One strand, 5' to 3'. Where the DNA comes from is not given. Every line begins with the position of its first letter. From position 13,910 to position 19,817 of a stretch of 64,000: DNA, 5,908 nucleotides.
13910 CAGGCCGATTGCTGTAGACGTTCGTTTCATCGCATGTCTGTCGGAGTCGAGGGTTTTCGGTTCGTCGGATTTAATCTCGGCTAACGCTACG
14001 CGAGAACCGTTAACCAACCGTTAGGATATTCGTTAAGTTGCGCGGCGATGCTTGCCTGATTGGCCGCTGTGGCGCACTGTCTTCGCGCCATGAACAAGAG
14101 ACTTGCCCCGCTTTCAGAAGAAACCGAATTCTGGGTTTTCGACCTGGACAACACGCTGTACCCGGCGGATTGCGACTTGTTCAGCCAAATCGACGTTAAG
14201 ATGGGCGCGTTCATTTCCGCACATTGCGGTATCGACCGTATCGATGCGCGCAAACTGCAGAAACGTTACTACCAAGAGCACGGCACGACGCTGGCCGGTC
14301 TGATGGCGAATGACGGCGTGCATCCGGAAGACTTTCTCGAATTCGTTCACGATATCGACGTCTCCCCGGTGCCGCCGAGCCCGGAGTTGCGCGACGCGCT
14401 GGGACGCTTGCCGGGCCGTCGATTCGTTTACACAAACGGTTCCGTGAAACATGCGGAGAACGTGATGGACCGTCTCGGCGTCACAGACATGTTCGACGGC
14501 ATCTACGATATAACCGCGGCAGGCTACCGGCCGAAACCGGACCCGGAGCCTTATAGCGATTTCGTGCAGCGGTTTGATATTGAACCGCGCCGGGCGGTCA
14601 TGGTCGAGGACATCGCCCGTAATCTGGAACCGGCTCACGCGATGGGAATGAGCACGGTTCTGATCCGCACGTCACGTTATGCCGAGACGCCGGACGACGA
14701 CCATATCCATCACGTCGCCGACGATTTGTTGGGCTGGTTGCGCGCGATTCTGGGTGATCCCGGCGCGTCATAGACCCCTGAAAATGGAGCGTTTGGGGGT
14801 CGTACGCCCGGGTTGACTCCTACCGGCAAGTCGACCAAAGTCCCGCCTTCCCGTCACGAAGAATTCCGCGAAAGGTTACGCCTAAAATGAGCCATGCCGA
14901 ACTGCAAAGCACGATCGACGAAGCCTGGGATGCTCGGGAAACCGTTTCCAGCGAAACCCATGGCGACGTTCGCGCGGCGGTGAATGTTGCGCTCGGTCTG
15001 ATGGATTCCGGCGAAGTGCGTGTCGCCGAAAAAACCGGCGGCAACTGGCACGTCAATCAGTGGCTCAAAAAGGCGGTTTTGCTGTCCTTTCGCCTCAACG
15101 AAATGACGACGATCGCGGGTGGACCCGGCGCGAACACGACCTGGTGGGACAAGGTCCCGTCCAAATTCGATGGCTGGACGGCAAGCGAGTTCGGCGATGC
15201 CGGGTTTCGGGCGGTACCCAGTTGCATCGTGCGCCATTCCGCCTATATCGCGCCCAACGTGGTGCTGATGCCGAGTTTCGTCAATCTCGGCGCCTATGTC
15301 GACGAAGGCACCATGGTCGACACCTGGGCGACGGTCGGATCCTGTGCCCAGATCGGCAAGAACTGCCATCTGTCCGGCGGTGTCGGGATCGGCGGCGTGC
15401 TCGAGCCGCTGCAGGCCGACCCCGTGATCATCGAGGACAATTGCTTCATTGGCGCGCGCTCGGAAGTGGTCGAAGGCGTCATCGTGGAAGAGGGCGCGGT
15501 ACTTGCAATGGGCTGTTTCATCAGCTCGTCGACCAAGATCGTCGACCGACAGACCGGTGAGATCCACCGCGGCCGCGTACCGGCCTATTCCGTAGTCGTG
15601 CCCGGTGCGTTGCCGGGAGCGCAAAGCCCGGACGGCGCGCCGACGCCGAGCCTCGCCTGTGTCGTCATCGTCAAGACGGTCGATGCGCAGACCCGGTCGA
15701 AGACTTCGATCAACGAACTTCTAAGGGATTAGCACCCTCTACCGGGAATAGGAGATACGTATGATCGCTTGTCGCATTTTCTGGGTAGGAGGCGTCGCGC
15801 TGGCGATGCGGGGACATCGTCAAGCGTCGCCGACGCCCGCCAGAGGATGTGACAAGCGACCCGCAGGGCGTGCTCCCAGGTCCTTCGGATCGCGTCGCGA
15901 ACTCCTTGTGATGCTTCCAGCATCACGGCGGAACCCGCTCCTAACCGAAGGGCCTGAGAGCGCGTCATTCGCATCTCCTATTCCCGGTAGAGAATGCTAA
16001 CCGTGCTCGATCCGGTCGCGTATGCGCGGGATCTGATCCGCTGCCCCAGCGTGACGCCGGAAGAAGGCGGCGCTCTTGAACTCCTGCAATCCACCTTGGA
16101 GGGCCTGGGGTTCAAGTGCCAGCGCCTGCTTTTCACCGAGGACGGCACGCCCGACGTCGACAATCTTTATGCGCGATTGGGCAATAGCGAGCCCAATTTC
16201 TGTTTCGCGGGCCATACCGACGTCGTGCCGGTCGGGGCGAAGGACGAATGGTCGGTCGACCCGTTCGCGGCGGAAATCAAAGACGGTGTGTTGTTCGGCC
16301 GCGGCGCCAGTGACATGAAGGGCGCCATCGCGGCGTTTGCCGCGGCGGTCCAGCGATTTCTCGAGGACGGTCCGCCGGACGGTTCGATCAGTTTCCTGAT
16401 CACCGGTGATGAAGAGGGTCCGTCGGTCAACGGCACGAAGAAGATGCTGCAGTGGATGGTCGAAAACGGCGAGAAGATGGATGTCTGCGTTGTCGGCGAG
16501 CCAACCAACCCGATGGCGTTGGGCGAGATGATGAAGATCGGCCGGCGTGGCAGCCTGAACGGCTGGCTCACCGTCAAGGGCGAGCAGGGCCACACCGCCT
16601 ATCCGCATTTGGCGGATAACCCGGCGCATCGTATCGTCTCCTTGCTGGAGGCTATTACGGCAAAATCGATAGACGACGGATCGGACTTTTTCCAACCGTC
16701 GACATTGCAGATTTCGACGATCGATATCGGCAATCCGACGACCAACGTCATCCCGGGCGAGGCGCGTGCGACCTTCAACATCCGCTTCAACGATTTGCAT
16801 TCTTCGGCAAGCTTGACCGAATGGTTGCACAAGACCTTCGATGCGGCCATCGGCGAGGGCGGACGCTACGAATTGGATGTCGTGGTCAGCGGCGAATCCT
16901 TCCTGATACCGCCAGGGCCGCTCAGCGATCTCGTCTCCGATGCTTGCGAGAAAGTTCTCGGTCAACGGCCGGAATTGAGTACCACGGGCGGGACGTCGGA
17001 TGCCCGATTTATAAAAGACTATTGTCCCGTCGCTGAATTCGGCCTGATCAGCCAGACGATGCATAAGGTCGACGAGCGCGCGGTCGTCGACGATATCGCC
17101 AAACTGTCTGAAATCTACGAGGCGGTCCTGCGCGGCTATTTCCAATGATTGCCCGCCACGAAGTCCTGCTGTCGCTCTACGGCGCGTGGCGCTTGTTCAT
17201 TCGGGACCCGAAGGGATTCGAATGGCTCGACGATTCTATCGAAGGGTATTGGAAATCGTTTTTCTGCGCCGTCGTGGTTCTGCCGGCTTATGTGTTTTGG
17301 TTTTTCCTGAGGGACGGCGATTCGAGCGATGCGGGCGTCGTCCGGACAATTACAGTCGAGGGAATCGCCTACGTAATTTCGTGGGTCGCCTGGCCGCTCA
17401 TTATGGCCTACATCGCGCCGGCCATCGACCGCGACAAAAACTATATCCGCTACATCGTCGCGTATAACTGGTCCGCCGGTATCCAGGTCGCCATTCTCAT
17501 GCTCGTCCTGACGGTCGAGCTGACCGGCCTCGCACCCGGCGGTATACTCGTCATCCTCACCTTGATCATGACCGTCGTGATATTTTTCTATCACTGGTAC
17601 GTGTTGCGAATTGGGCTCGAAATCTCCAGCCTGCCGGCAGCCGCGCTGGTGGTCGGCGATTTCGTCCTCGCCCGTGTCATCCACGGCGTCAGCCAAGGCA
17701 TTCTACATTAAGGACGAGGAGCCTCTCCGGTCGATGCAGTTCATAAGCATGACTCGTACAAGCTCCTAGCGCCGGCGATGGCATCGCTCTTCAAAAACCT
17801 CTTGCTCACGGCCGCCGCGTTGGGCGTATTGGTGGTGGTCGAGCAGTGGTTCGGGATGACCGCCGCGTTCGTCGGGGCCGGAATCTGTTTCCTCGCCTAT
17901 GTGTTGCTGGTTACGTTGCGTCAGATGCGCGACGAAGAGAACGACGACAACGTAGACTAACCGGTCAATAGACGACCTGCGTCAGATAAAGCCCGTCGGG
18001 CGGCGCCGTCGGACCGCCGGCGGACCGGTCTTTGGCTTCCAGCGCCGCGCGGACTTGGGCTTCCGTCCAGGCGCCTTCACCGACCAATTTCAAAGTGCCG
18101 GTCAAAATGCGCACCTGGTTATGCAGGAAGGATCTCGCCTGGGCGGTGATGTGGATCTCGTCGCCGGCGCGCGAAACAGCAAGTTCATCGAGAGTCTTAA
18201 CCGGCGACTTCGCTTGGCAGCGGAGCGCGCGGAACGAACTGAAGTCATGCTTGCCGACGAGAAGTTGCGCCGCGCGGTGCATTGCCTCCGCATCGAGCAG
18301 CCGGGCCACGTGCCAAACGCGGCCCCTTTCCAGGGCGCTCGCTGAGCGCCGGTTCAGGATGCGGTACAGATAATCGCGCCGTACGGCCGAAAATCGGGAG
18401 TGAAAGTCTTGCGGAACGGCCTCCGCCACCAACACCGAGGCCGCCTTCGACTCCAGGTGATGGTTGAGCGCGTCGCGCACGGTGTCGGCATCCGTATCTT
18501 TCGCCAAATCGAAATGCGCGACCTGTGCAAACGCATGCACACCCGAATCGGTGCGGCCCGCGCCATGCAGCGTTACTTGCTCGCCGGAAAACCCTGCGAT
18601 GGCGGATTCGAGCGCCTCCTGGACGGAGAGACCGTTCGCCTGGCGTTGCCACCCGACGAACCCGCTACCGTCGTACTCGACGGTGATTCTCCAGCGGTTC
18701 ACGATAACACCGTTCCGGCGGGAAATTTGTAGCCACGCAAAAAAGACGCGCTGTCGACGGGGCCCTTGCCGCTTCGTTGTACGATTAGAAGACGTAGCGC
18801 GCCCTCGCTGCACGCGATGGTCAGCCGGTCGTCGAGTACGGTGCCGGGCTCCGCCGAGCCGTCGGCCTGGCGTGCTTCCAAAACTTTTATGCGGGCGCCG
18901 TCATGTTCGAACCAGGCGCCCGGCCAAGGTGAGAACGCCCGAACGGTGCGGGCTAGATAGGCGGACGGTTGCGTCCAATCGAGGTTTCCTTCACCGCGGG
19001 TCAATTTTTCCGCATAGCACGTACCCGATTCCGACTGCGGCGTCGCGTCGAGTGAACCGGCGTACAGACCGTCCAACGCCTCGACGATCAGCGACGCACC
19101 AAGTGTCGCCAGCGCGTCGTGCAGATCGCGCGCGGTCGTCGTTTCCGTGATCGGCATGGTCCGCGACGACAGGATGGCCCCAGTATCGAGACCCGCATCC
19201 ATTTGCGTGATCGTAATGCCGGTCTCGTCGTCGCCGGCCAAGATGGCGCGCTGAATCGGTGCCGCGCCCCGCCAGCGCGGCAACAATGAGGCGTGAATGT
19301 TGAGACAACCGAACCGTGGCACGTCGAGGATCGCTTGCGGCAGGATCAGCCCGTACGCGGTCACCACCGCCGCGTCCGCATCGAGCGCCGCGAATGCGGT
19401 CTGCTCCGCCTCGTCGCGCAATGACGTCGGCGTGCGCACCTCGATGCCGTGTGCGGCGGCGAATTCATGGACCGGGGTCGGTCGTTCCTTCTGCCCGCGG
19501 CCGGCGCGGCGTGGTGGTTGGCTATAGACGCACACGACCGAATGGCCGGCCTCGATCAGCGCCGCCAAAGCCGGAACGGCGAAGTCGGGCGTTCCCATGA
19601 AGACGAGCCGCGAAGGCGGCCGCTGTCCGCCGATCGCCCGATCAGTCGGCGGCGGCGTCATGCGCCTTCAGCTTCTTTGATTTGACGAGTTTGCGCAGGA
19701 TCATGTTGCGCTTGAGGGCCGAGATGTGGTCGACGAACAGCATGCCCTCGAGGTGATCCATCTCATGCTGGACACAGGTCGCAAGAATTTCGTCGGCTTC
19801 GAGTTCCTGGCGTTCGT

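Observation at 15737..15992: Structured intergenic element of about 256 nt fills the dapD-dapE spacer and has an inverted homologue at 6768-7026 with covarying stems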

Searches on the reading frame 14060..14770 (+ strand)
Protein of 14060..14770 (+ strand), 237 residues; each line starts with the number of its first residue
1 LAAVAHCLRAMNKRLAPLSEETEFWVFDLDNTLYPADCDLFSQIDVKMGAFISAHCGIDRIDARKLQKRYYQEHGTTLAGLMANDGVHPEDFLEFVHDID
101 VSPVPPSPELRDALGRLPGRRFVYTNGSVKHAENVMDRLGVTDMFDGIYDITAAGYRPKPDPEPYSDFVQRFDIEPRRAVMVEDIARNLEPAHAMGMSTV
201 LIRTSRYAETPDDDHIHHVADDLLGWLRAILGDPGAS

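Call 62: search_protein_families(library=pfam, proteins=[window:14060-14770:+], max_evalue=0.00001)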
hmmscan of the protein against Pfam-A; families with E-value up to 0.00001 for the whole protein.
window:14060-14770:+ (237 aa): 3 families
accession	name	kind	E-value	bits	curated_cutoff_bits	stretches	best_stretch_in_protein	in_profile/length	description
PF00702.32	Hydrolase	-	6.5e-17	63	26.4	1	26-196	5-191/191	haloacid dehalogenase-like hydrolase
PF13419.12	HAD_2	-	7.4e-13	49.4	23.8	1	26-201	2-177/178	Haloacid dehalogenase-like hydrolase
PF13242.12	Hydrolase_like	-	1.4e-07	31.7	22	1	158-224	3-73/75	HAD-hyrolase-like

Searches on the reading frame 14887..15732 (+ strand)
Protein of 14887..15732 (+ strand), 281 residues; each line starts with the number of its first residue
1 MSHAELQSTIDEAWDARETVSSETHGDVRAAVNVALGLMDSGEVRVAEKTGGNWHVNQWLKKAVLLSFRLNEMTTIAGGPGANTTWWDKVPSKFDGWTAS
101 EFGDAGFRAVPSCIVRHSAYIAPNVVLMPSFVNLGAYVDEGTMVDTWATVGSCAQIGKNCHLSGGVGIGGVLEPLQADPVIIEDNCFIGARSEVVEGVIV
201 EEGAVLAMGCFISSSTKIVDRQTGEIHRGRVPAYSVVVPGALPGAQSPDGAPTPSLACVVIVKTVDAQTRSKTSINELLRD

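Call 15: find_encoding_contigs(protein=window:14887-15732:+, flank=3000, max_places=10)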
Protein window:14887-15732:+ (281 aa): 4 contigs read that carry it; 1 place shown.
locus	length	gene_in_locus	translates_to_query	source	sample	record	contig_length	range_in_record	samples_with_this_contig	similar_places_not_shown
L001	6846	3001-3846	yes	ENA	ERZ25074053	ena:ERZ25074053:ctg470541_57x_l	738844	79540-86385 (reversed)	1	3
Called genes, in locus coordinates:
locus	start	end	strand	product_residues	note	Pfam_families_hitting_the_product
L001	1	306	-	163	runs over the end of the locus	PF02985:HEAT (faint)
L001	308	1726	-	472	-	PF13426:PAS_9 (weak), PF13492:GAF_3, PF00990:GGDEF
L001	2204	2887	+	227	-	PF00702:Hydrolase, PF13419:HAD_2, PF13242:Hydrolase_like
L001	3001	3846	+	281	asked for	PF14805:THDPS_N_2, PF25084:LbH_EIF2B (weak), PF00132:Hexapep (weak), PF14602:Hexapep_2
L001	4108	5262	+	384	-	PF01546:Peptidase_M20, PF07687:M20_dimer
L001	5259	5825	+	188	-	-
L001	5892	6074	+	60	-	-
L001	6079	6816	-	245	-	PF01416:PseudoU_synth_1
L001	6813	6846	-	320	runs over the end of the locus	PF00551:Formyl_trans_N, PF02911:Formyl_trans_C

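Call 39: find_homologous_proteins(query=window:14887-15729:+, max_evalue=1e-80)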
Query window:14887-15729:+ (281 aa): 7998 proteins with E <= 1e-80 among 8000 candidates; the best 120 are listed.
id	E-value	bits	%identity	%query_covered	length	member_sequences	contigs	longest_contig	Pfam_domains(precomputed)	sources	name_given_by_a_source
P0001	7.4e-172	588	92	100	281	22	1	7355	PF14805.12,PF14602.13,PF00132.31,PF25084.2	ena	-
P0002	8.6e-172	588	92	100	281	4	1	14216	PF14805.12,PF14602.13,PF00132.31,PF25084.2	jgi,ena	-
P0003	1.2e-170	584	91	100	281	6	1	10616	PF14805.12,PF14602.13,PF00132.31,PF25084.2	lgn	-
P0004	4.1e-170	583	91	100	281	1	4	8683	PF14805.12,PF14602.13,PF00132.31,PF25084.2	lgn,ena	-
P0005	2.2e-168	577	91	100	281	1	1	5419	PF14805.12,PF14602.13,PF00132.31,PF25084.2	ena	-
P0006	5.2e-168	576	91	100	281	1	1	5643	PF14805.12,PF14602.13,PF00132.31,PF25084.2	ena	-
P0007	8.8e-168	575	91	100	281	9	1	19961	PF14805.12,PF14602.13,PF00132.31,PF25084.2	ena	-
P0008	1.9e-167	574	91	100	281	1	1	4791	PF14805.12,PF14602.13,PF00132.31,PF25084.2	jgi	-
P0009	2.2e-167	574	91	100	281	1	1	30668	PF14805.12,PF14602.13,PF00132.31,PF25084.2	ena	-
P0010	2.4e-167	574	90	100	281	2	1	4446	PF14805.12,PF14602.13,PF00132.31,PF25084.2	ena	-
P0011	4.2e-167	573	90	100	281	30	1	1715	PF14805.12,PF14602.13,PF00132.31,PF25084.2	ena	-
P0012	5.2e-167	572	90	100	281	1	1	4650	PF14805.12,PF14602.13,PF00132.31,PF25084.2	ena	-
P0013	7.0e-167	572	90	100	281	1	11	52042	PF14805.12,PF14602.13,PF00132.31,PF25084.2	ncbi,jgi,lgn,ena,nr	ncbi:MAG: 2,3,4,5-tetrahydropyridine-2,6-dicarboxylate N-succinyltransferase [Rhodospirillaceae bact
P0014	4.4e-166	569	90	100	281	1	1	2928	PF14805.12,PF14602.13,PF00132.31,PF25084.2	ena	-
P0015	5.5e-166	569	90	100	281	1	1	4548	PF14805.12,PF14602.13,PF00132.31,PF25084.2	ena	-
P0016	1.2e-165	568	90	100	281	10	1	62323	PF14805.12,PF14602.13,PF00132.31,PF25084.2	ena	-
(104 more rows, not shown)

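Call 40: find_encoding_contigs(protein=P0002, flank=1500, max_places=2)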
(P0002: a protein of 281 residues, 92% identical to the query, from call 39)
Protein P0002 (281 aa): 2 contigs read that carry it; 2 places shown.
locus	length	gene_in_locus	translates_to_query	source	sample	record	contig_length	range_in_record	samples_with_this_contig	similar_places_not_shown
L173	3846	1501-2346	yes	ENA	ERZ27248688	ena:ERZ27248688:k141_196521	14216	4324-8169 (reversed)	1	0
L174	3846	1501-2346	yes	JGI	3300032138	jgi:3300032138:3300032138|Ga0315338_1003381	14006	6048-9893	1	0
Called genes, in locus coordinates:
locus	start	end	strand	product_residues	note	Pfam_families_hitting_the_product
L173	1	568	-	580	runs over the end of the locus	PF00989:PAS (faint), PF08448:PAS_4 (faint), PF13426:PAS_9 (weak), PF00990:GGDEF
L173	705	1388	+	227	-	PF00702:Hydrolase, PF13419:HAD_2, PF13242:Hydrolase_like (weak)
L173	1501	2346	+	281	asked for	PF14805:THDPS_N_2, PF25084:LbH_EIF2B (weak), PF00132:Hexapep (weak), PF14602:Hexapep_2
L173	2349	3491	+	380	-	PF01546:Peptidase_M20, PF07687:M20_dimer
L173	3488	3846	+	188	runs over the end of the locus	-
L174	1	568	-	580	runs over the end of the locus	PF00989:PAS (faint), PF08448:PAS_4 (faint), PF13426:PAS_9 (weak), PF00990:GGDEF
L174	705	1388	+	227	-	PF00702:Hydrolase, PF13419:HAD_2, PF13242:Hydrolase_like (weak)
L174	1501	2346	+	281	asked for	PF14805:THDPS_N_2, PF25084:LbH_EIF2B (weak), PF00132:Hexapep (weak), PF14602:Hexapep_2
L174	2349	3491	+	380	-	PF01546:Peptidase_M20, PF07687:M20_dimer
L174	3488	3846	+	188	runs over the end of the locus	-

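Call 41: find_encoding_contigs(protein=P0013, flank=1500, max_places=2)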
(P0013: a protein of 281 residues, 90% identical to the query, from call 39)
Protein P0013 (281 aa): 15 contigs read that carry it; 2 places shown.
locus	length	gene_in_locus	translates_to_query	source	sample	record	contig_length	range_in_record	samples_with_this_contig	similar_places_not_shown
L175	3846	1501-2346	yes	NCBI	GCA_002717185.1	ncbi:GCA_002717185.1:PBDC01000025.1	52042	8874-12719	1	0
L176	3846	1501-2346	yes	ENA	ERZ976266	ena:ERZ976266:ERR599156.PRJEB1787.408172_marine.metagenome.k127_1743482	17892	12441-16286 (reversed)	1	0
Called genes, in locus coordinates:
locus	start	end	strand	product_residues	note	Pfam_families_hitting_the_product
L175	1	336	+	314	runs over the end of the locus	PF02951:GSH-S_N, PF02955:GSH-S_ATP, PF14398:ATPgrasp_YheCD (weak), PF08443:RimK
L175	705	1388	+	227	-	PF00702:Hydrolase, PF13419:HAD_2, PF13242:Hydrolase_like (weak)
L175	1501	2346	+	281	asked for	PF14805:THDPS_N_2, PF25084:LbH_EIF2B (weak), PF00132:Hexapep (weak), PF14602:Hexapep_2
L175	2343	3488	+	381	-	-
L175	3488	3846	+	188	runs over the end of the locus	-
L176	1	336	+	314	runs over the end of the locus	PF02951:GSH-S_N, PF02955:GSH-S_ATP, PF14398:ATPgrasp_YheCD (weak), PF08443:RimK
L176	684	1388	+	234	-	PF00702:Hydrolase, PF13419:HAD_2, PF13242:Hydrolase_like (weak)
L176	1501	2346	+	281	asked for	PF14805:THDPS_N_2, PF25084:LbH_EIF2B (weak), PF00132:Hexapep (weak), PF14602:Hexapep_2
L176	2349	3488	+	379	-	PF01546:Peptidase_M20, PF07687:M20_dimer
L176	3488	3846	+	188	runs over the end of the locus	-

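Call 42: find_encoding_contigs(protein=P0016, flank=1500, max_places=2)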
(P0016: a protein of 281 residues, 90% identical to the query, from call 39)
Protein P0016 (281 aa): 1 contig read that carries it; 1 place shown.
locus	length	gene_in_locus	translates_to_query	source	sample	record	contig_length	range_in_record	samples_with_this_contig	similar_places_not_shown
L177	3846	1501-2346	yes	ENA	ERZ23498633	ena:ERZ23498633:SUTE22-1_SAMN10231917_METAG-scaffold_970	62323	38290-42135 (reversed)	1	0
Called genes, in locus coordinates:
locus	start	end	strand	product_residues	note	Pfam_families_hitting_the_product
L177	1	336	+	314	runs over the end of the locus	PF02951:GSH-S_N, PF02955:GSH-S_ATP, PF14398:ATPgrasp_YheCD (weak), PF08443:RimK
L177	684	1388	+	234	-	PF00702:Hydrolase, PF13419:HAD_2, PF13242:Hydrolase_like (weak)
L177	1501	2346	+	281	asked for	PF14805:THDPS_N_2, PF25084:LbH_EIF2B (weak), PF00132:Hexapep (weak), PF14602:Hexapep_2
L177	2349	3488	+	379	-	PF01546:Peptidase_M20, PF07687:M20_dimer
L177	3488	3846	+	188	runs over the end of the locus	-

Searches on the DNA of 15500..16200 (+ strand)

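Call 14: search_rna_families(source=window, start=15500, end=16200, threshold=evalue, max_evalue=10)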
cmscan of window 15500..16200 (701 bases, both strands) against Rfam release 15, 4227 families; matches with E-value up to 10: 5.
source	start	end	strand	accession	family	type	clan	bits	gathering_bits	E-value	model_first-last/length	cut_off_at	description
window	15856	15977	+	RF04104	MIR918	Gene; miRNA;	-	20.2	268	0.34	1-265/265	no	MIR918 microRNA precursor family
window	15869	15964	-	RF04104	MIR918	Gene; miRNA;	-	17.3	268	1.4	85-181/265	no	MIR918 microRNA precursor family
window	15911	15934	+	RF01336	CRISPR-DR23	Gene; CRISPR;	-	16.3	45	3.9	1-36/36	no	CRISPR RNA direct repeat element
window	16010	16068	+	RF01550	TB8Cs3H1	Gene; snRNA; snoRNA; HACA-box;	-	16.1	45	1.3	1-63/63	no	Trypanosomatid snoRNA TB8Cs3H1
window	16019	16081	+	RF02473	GlsR4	Gene; snRNA; snoRNA; CD-box;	-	13.5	70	7.2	1-61/61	no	Small nucleolar RNA GlsR4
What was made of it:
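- On Rfam structured RNA family: Nothing relevant appeared at E up to 10 around copy 1 (call 14).
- Rfam ribozyme families do not match (call 14).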

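Call 18: search_dna_similar(query=window:15733-15996:+, collection=plasmids, mode=distant, max_evalue=0.01, max_rows=30)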
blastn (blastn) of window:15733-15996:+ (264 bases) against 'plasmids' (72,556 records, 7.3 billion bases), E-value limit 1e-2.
No match.

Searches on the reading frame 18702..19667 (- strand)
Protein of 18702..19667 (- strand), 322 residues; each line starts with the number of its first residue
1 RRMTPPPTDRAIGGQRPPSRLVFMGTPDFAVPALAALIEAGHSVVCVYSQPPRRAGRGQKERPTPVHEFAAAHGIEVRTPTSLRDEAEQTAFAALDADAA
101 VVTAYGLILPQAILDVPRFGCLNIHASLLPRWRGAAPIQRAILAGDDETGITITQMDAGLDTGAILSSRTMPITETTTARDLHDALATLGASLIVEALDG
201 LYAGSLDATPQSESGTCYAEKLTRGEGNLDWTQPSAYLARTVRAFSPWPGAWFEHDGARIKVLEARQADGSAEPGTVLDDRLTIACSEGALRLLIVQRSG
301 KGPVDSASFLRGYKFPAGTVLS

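Call 63: search_protein_families(library=pfam, proteins=[window:18702-19667:-], max_evalue=0.00001)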
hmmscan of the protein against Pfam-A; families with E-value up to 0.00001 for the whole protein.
window:18702-19667:- (322 aa): 2 families
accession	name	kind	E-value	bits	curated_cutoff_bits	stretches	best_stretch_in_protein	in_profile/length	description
PF00551.24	Formyl_trans_N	-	1.3e-43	149.3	26.1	1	20-198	2-181/181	Formyl transferase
PF02911.23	Formyl_trans_C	-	4.3e-22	78.6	21.1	1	221-313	1-99/100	Formyl transferase, C-terminal domain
